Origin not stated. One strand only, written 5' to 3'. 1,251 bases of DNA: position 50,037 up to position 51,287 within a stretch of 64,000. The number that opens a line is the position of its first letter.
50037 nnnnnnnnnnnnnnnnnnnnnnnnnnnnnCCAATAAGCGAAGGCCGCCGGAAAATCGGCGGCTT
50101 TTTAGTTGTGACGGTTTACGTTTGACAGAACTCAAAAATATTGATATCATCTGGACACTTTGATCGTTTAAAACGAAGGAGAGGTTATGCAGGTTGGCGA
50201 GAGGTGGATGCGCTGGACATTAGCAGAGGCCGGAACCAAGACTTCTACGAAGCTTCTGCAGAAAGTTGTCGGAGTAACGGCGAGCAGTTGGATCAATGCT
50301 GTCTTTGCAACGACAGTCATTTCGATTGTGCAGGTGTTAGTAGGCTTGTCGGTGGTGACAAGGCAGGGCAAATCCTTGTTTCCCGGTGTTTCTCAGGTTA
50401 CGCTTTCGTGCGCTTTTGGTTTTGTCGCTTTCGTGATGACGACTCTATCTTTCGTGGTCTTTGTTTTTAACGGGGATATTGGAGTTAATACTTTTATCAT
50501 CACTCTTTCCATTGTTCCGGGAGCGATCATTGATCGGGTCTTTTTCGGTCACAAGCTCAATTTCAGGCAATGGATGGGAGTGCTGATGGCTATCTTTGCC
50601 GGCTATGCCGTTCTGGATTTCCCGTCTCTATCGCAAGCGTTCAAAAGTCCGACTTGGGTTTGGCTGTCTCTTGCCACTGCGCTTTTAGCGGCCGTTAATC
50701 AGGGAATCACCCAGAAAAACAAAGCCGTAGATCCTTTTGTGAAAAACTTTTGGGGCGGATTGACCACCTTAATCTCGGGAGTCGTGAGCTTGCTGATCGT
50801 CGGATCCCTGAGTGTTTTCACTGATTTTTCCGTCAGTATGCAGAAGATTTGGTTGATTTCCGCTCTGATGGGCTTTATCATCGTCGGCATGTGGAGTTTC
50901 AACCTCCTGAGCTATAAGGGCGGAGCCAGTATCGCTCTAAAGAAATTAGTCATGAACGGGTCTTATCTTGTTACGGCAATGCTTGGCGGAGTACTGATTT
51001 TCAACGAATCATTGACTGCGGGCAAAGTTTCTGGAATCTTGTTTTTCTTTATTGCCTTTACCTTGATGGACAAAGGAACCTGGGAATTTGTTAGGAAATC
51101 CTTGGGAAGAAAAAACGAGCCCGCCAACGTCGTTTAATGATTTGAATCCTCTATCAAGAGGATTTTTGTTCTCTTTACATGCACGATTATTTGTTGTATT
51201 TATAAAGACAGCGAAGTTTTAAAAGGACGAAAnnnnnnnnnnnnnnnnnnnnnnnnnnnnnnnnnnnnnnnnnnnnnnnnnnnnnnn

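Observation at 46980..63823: Two independent nonulosonic-acid (sialic/legionaminic/pseudaminic-like) biosynthesis sets with an unusual accessory enzyme complement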

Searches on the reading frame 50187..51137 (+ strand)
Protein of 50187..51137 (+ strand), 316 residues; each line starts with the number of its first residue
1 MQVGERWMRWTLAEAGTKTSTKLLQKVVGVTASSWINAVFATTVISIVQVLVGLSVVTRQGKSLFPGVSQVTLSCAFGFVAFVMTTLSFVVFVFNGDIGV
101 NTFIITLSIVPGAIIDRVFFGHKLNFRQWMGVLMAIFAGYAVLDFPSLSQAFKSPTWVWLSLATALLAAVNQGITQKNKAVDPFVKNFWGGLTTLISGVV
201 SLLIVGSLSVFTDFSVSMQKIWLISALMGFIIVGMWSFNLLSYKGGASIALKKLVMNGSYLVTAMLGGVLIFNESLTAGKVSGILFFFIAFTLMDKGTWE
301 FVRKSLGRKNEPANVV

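Call 3: search_protein_families(library=pfam, proteins=[window:50187-51137:+])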
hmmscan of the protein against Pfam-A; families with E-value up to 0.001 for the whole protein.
window:50187-51137:+ (316 aa): 1 family
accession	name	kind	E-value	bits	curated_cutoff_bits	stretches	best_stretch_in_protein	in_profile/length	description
PF00892.27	EamA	-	0.00056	20.6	28.2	0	35-138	27-129/135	EamA-like transporter family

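Call 5: search_protein_families(library=ncbifam, proteins=[window:50187-51137:+], max_evalue=0.01)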
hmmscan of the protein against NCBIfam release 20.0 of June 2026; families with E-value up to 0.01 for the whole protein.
window:50187-51137:+ (316 aa): 0 families

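Call 41: search_protein_families(library=pfam, proteins=[window:50187-51137:+], max_evalue=5)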
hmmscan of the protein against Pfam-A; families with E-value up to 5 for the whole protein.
window:50187-51137:+ (316 aa): 1 family
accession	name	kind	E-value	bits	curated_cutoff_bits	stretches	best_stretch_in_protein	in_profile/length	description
PF00892.27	EamA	-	0.00056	20.6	28.2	2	35-138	27-129/135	EamA-like transporter family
